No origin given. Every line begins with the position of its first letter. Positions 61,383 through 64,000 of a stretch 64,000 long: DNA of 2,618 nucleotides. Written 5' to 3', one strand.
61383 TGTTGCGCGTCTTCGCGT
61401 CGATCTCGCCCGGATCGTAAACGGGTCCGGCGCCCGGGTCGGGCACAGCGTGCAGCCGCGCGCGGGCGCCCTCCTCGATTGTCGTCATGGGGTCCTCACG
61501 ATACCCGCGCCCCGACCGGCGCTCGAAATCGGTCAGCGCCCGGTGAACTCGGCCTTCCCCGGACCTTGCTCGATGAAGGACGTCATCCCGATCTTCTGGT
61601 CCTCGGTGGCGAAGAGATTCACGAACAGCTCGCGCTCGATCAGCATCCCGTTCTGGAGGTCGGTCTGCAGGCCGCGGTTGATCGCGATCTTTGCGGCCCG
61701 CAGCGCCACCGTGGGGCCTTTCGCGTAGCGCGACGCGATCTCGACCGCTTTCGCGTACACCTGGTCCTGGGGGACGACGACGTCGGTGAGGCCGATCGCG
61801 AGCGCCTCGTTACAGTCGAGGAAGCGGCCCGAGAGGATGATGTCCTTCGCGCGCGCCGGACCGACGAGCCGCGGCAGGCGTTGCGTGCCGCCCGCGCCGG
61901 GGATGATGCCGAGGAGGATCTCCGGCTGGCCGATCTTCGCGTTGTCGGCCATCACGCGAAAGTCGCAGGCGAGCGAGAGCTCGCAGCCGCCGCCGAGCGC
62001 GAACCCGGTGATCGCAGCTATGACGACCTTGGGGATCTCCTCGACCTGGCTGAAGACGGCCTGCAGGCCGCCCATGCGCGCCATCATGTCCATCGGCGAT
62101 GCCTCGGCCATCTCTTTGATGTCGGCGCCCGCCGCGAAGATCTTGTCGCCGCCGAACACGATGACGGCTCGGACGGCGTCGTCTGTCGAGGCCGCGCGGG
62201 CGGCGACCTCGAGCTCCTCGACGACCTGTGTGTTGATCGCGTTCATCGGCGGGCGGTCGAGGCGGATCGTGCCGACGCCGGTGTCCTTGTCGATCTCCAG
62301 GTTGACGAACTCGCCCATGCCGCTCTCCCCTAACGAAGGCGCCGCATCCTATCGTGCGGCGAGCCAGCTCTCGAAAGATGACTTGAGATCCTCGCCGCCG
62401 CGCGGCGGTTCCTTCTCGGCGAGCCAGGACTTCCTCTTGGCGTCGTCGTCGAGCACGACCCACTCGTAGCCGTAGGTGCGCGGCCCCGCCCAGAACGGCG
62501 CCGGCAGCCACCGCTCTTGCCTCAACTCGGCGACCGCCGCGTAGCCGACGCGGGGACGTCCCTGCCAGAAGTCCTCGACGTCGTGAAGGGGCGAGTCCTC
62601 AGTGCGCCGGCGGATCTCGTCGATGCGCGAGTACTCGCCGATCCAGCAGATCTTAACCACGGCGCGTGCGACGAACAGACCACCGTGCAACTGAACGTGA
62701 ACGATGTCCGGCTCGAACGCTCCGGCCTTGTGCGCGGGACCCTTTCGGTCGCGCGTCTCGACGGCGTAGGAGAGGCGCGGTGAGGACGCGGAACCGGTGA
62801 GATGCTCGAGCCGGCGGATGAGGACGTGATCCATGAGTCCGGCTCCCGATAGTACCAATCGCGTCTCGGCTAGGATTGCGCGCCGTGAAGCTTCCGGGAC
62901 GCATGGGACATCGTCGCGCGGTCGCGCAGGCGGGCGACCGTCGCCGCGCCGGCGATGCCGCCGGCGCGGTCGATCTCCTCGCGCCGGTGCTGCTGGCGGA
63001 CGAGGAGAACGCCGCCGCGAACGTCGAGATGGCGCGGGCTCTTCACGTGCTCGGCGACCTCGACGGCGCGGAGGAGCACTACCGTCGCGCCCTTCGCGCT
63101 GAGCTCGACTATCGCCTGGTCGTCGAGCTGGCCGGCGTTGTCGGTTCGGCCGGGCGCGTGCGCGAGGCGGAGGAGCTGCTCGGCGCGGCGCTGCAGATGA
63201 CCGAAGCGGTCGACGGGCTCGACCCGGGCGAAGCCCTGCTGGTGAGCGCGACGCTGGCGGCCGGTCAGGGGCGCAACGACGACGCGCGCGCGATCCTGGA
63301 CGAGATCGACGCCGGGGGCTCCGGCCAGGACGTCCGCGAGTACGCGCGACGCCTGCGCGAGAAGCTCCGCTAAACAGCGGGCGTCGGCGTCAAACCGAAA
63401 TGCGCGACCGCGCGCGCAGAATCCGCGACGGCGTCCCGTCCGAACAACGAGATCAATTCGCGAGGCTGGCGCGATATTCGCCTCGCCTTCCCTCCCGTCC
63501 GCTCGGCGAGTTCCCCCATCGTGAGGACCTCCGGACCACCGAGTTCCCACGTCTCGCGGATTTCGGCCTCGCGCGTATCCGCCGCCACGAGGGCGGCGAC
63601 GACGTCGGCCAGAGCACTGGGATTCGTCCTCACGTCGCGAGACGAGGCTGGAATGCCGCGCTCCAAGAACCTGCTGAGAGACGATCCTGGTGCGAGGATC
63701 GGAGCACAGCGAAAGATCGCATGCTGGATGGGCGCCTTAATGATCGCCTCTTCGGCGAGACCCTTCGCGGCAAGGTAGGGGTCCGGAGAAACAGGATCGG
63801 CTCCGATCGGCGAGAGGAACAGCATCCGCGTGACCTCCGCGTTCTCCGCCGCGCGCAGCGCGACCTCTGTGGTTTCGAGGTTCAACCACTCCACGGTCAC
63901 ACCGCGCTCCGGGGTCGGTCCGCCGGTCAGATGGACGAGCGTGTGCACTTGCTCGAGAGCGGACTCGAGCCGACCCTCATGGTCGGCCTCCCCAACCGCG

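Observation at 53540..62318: MGLP-like polysaccharide methylation/acylation cluster syntenic with mycobacterial Rv3030-Rv3039c, with extra members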

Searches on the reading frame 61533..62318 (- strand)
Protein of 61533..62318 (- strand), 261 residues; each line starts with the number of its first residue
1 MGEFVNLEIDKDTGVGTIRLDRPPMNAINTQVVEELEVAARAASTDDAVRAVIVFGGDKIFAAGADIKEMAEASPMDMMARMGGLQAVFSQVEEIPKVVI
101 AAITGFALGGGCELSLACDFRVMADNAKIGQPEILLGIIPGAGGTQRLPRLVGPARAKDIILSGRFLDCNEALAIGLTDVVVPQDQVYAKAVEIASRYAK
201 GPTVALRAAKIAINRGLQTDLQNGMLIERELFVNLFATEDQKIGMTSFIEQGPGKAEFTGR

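Call 4: search_protein_families(library=pfam, proteins=[window:61533-62318:-], max_evalue=0.01)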
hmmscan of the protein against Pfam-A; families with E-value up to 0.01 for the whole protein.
window:61533-62318:- (261 aa): 2 families
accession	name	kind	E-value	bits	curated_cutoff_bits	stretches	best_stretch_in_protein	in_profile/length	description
PF00378.25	ECH_1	-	6.6e-69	232.5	27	1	12-253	3-245/251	Enoyl-CoA hydratase/isomerase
PF16113.10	ECH_2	-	1.4e-29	104.1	27.2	1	15-195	1-185/335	Enoyl-CoA hydratase/isomerase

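Call 5: search_protein_families(library=ncbifam, proteins=[window:61533-62318:-], max_evalue=0.01)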
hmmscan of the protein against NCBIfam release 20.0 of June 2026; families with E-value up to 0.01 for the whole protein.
window:61533-62318:- (261 aa): 73 families (the best 25 are shown)
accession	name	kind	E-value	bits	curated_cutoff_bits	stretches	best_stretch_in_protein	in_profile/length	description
NF004475.0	PRK05809.1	subfamily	7.1e-76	255.1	394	1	3-252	2-253/260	short-chain-enoyl-CoA hydratase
NF004517.0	PRK05862.1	equivalog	1.3e-75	254.2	396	1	6-252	5-250/257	enoyl-CoA hydratase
NF006007.0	PRK08138.1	subfamily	3.1e-67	226.7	355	1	11-261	14-261/261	enoyl-CoA hydratase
NF005802.0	PRK07657.1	equivalog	1.4e-66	224.7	363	1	5-251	5-252/260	enoyl-CoA hydratase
NF007239.0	PRK09674.1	equivalog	4.5e-65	219.7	371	1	10-261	9-257/257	2,3-dehydroadipyl-CoA hydratase PaaF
NF005803.0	PRK07658.1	equivalog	8.4e-64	215.4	313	1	7-252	4-250/257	enoyl-CoA hydratase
NF004524.0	PRK05869.1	equivalog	2.9e-62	210.3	326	1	1-240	1-243/254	enoyl-CoA hydratase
NF051848.1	EnCoAHydtEchA19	equivalog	2.1e-59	201.2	400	1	8-261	3-258/258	enoyl-CoA hydratase EchA19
NF006566.0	PRK09076.1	subfamily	1.4e-55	188.7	286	1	5-251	5-252/260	enoyl-CoA hydratase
NF004634.0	PRK05980.1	equivalog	3.3e-51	174.2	375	1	8-251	6-255/263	crotonase/enoyl-CoA hydratase family protein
NF004840.0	PRK06190.1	equivalog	1.4e-46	159.3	253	1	7-233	6-233/260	enoyl-CoA hydratase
NF006699.0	PRK09245.1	subfamily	8.4e-45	153.1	354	1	7-253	5-260/266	crotonase/enoyl-CoA hydratase family protein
NF008727.0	PRK11730.1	equivalog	3.7e-43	147.9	870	1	24-201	27-207/717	fatty acid oxidation complex subunit alpha FadB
NF004795.0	PRK06143.1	subfamily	4.3e-43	147.7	283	1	11-251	15-256/260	enoyl-CoA hydratase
NF008363.0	PRK11154.1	equivalog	5.5e-43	147.1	869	1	6-200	8-207/708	fatty acid oxidation complex subunit alpha FadJ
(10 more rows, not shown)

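Call 13: find_encoding_contigs(protein=window:61533-62318:-, flank=10000, max_places=6)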
Protein window:61533-62318:- (261 aa): no gene with exactly this product is on record in the collection.

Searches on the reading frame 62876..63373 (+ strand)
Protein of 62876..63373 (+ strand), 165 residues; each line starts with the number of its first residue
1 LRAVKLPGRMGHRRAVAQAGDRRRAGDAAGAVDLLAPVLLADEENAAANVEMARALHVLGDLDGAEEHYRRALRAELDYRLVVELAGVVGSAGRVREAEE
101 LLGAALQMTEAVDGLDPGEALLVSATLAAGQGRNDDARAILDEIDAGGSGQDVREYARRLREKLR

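Call 4: search_protein_families(library=pfam, proteins=[window:62876-63373:+], max_evalue=0.01)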
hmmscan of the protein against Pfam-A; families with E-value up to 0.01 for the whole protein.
window:62876-63373:+ (165 aa): 12 families
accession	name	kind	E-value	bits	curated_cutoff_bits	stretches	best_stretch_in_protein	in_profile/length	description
PF14559.12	TPR_19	-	1.3e-10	41.9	25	2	24-78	3-57/68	Tetratricopeptide repeat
PF13432.12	TPR_16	-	4.6e-09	37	32.7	2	92-147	10-60/65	Tetratricopeptide repeat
PF13424.12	TPR_12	-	4.7e-07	30.4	30.1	1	84-142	8-69/77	Tetratricopeptide repeat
PF13374.12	TPR_10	-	5.1e-06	26.8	27.5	0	85-112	8-35/42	Tetratricopeptide repeat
PF07719.23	TPR_2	-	7e-05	23.1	27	1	47-75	2-30/34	Tetratricopeptide repeat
PF13428.12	TPR_14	-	0.00017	22.4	23.5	1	48-81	3-37/44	Tetratricopeptide repeat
PF25058.1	ARM_TT21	-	0.00065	20.1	27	1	36-146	14-122/155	Tetratricopeptide repeat protein 21 ARM repeat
PF00515.34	TPR_1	-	0.0015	18.7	27.8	1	52-74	7-29/34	Tetratricopeptide repeat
PF17874.7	TPR_MalT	-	0.0029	17.4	45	1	56-152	90-195/336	MalT-like TPR region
PF07721.20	TPR_4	-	0.0035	18.3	27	0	51-71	6-26/26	Tetratricopeptide repeat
PF12688.13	TPR_5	-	0.0063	17.2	24.2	1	48-139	3-95/119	Tetratrico peptide repeat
PF13181.12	TPR_8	-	0.0089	16.6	25.7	0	48-76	3-31/34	Tetratricopeptide repeat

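Call 5: search_protein_families(library=ncbifam, proteins=[window:62876-63373:+], max_evalue=0.01)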
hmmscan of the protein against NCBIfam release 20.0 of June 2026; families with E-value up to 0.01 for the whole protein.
window:62876-63373:+ (165 aa): 4 families
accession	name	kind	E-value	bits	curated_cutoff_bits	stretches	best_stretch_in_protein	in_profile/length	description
TIGR02917.1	PEP_TPR_lipo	equivalog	4.9e-05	21.4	312.2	1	17-138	27-145/899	XrtA/PEP-CTERM system TPR-repeat protein PrsT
TIGR02521.1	type_IV_pilW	equivalog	0.00028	20.5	154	1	25-75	44-94/234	type IV pilus biogenesis/stability protein PilW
NF052415.1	T3SS_chap_SctY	equivalog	0.00082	19.9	70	0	91-142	52-101/106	type III secretion apparatus assembly chaperone SctY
TIGR00540.1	TPR_hemY_coli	hypoth_equivalog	0.0021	16.9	142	0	93-147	131-181/385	heme biosynthesis-associated TPR protein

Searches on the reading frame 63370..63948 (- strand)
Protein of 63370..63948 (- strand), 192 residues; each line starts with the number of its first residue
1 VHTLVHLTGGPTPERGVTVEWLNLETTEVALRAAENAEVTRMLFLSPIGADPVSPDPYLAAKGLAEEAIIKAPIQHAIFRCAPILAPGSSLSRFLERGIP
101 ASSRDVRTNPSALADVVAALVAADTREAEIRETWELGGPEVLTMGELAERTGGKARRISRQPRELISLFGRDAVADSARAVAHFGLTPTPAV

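Call 7: search_protein_families(library=pfam, proteins=[window:63370-63948:-], max_evalue=0.01)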
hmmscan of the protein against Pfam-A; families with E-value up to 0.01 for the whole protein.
window:63370-63948:- (192 aa): 1 family
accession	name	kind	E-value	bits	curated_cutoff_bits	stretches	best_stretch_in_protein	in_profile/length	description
PF13460.12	NAD_binding_10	-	0.0012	19.2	27.2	1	24-122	75-182/184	NAD(P)H-binding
